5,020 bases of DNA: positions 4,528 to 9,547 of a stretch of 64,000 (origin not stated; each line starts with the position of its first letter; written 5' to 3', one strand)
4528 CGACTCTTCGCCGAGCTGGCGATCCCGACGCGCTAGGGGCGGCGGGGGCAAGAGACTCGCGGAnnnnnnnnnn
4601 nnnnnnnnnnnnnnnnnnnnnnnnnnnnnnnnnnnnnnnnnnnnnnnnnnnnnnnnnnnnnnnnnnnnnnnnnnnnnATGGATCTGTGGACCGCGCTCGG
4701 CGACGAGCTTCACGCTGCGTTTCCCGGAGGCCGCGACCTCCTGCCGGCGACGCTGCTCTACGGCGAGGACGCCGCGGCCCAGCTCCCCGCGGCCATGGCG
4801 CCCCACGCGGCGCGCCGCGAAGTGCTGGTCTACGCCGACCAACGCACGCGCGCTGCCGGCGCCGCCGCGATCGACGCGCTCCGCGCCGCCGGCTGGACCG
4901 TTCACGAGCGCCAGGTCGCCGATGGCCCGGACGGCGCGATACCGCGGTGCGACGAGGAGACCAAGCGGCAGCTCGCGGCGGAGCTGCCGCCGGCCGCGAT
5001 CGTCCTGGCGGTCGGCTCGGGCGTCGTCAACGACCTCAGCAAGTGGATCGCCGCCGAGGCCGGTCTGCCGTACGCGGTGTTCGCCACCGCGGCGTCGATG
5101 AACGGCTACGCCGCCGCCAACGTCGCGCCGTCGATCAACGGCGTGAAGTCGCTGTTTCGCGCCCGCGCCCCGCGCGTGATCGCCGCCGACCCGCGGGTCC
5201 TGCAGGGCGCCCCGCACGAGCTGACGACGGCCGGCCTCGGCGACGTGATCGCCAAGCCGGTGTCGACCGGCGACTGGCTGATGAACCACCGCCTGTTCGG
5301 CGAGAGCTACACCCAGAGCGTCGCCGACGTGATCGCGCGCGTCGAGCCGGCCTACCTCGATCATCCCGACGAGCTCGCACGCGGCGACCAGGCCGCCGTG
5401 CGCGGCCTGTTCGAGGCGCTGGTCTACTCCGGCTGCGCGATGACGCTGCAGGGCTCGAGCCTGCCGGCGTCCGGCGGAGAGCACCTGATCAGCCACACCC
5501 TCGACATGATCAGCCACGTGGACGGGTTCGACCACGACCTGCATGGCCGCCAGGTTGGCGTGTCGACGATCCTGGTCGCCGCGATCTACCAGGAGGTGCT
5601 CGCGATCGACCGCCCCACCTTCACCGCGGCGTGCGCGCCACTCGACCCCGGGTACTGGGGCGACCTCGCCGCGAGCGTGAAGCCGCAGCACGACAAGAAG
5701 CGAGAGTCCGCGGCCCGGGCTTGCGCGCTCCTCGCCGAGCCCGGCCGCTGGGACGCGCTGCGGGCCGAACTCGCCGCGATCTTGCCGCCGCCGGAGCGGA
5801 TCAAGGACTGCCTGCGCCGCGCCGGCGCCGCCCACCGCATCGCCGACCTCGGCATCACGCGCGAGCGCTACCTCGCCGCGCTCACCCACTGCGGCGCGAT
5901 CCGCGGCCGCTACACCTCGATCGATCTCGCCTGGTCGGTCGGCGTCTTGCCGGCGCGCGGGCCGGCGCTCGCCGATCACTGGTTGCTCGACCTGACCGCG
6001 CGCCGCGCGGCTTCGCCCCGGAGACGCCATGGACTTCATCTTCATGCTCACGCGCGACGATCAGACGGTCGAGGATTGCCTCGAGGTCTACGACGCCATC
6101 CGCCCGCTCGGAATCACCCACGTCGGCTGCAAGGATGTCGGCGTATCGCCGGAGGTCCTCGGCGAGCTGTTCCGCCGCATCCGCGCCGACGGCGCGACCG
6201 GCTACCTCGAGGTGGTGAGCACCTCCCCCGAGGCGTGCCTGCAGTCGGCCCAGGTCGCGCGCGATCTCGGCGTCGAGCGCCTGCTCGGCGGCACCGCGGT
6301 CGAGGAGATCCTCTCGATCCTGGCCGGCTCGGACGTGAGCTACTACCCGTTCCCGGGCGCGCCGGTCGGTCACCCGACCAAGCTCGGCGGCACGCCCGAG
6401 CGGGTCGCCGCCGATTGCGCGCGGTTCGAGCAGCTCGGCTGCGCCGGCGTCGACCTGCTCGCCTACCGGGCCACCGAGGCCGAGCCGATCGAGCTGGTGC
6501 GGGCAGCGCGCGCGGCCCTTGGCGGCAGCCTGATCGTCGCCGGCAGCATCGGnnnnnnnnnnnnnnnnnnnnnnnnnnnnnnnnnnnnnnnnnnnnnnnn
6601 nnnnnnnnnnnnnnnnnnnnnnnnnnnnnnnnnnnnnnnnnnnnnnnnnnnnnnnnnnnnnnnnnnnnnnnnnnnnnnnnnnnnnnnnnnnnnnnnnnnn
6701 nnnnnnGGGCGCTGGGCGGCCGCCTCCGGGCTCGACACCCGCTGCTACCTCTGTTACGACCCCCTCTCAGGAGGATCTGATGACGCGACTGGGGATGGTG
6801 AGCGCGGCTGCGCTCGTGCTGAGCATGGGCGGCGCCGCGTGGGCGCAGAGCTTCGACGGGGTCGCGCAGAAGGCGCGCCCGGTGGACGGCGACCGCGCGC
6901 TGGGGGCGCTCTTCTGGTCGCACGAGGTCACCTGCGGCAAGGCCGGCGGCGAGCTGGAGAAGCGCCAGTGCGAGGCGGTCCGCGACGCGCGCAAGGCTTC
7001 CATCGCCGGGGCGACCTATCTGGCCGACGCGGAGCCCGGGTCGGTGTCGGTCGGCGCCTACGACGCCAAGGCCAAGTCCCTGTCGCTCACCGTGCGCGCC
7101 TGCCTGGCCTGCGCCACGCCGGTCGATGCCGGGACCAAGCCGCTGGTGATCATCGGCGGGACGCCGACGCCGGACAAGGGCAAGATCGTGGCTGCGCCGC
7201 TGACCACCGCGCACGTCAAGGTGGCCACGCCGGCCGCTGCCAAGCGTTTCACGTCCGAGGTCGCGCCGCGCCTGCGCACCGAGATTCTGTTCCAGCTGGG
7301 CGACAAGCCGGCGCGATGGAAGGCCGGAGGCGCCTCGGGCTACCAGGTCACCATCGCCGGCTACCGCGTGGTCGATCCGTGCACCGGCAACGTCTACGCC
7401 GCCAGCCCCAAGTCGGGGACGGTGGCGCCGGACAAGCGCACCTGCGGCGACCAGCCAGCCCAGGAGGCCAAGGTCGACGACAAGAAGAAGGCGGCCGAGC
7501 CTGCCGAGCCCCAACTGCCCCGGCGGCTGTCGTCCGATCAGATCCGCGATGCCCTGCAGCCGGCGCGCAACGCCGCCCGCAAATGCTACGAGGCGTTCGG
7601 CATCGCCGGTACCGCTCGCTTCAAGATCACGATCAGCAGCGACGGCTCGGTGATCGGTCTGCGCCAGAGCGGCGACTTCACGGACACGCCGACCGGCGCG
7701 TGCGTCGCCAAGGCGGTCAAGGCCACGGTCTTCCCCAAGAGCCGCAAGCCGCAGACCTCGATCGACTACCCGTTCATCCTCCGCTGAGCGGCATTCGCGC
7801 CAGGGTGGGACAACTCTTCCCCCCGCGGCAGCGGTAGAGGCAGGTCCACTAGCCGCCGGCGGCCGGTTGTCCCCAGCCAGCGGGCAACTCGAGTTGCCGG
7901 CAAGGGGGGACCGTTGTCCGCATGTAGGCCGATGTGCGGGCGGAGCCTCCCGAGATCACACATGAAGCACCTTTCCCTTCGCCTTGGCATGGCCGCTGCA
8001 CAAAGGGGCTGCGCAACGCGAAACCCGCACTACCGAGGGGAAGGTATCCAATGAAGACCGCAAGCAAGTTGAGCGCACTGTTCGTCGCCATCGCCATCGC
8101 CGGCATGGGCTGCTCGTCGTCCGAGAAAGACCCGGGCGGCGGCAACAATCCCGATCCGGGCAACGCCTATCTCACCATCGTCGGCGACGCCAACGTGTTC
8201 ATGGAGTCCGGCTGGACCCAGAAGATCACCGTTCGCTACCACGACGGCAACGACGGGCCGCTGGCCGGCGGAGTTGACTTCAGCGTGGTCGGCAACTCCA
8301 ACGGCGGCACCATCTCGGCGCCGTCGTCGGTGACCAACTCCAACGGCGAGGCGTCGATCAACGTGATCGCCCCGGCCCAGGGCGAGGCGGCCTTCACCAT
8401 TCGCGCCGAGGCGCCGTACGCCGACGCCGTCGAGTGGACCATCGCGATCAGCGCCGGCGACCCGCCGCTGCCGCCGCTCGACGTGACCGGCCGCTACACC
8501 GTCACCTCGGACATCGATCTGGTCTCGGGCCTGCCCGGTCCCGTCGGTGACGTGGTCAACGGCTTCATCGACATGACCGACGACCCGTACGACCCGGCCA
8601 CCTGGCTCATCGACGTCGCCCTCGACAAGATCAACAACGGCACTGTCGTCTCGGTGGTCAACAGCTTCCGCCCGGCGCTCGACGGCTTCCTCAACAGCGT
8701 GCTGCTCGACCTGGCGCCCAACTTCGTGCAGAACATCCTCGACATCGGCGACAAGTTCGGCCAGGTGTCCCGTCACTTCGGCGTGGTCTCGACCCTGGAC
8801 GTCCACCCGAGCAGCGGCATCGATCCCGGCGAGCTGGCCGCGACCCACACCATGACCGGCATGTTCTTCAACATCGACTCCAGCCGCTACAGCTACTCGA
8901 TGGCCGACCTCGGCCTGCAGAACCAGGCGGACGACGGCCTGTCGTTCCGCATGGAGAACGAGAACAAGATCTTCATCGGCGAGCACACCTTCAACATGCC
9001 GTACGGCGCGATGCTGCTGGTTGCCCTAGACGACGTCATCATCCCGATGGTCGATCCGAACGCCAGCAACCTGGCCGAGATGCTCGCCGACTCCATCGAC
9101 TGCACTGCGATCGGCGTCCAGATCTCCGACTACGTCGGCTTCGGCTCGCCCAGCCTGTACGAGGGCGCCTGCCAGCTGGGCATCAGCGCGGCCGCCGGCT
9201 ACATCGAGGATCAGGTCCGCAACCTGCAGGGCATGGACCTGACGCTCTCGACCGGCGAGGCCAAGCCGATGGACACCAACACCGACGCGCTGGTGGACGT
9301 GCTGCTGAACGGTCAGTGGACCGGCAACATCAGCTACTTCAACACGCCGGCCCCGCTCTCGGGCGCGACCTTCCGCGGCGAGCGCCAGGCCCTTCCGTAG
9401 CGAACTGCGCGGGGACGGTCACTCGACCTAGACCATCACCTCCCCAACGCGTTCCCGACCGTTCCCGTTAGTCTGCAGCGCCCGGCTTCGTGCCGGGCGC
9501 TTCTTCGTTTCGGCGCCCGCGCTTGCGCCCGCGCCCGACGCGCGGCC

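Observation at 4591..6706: Adjacent G1P-dehydrogenase (AraM/EgsA-like) and PcrB/GGGPS-like genes; archaeal-type ether-lipid backbone module, possibly fused or frameshifted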

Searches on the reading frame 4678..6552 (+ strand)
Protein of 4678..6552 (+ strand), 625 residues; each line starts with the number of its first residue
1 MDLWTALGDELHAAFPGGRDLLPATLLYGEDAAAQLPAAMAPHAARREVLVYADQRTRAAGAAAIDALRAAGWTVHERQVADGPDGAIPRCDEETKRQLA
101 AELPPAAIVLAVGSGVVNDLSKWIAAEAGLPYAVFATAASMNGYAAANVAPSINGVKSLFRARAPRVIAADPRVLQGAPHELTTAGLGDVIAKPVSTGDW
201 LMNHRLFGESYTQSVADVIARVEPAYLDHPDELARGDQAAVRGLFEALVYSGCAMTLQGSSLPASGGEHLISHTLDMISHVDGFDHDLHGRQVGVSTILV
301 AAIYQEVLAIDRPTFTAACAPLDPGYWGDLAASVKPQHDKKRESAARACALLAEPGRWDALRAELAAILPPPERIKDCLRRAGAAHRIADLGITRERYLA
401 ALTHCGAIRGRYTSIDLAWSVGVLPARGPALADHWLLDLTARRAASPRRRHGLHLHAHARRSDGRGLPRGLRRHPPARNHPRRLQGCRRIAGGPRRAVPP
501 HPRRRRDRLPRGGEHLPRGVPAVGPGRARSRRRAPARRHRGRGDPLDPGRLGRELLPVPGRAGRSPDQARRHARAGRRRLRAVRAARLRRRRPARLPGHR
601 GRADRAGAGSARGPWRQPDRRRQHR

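Call 5: search_protein_families(library=pfam, proteins=[window:4678-6552:+], max_evalue=1)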
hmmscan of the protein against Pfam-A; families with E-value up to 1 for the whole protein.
window:4678-6552:+ (625 aa): 3 families
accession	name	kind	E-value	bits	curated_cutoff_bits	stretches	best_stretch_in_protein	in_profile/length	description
PF13685.12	Fe-ADH_2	-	1.3e-19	71.2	28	1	29-179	3-149/149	Iron-containing alcohol dehydrogenase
PF00465.25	Fe-ADH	-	9.1e-05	22.6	31.3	1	23-129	1-104/168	Iron-containing alcohol dehydrogenase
PF18321.7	3HCDH_RFF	-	0.055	14.3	23.6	1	39-77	26-64/69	3-hydroxybutyryl-CoA dehydrogenase reduced Rossmann-fold domain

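Call 6: search_protein_families(library=ncbifam, proteins=[window:4678-6552:+], max_evalue=1)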
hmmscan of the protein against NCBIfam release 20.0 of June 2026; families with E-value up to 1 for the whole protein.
window:4678-6552:+ (625 aa): 5 families
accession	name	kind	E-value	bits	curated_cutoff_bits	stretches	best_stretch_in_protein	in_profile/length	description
NF002022.0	PRK00843.1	equivalog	3.8e-50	170.8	413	2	22-305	10-283/350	NAD(P)-dependent glycerol-1-phosphate dehydrogenase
NF006941.0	PRK09423.1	subfamily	1.2e-07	30.9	336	1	23-193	8-175/367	glycerol dehydrogenase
NF007880.0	PRK10586.1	equivalog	0.00029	19.9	429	1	90-193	70-177/362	oxidoreductase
TIGR01357.1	aroB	equivalog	0.0013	18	305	1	38-192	15-174/344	3-dehydroquinate synthase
NF047954.1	PrpdilGlycDhGldA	equivalog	0.019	14.2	700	1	98-192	78-174/365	bifunctional L-1,2-propanediol dehydrogenase/glycerol dehydrogenase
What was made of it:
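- Gene 1 scores well below the G1PDH equivalog threshold (call 6).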

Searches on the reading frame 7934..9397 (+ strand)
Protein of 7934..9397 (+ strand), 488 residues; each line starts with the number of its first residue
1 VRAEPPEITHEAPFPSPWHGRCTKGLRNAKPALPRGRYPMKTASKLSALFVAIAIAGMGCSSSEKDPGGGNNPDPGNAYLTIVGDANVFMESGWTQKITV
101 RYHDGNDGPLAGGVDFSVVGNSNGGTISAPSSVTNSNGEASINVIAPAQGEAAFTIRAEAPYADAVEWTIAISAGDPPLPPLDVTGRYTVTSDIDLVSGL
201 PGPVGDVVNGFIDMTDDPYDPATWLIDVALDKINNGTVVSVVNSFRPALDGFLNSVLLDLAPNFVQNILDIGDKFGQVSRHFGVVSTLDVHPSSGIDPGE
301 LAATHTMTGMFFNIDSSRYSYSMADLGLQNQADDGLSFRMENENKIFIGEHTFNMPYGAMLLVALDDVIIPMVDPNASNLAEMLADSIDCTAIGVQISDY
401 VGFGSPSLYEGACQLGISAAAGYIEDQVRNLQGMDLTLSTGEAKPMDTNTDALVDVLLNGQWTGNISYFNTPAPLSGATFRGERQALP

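Call 86: search_protein_families(library=pfam, proteins=[window:7934-9397:+], max_evalue=0.0001)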
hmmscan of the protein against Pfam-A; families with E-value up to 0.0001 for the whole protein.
window:7934-9397:+ (488 aa): 1 family
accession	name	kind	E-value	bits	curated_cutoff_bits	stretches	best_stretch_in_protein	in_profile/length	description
PF02369.22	Big_1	-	2.2e-05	24.9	34.9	1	96-160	19-82/93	Bacterial Ig-like domain (group 1)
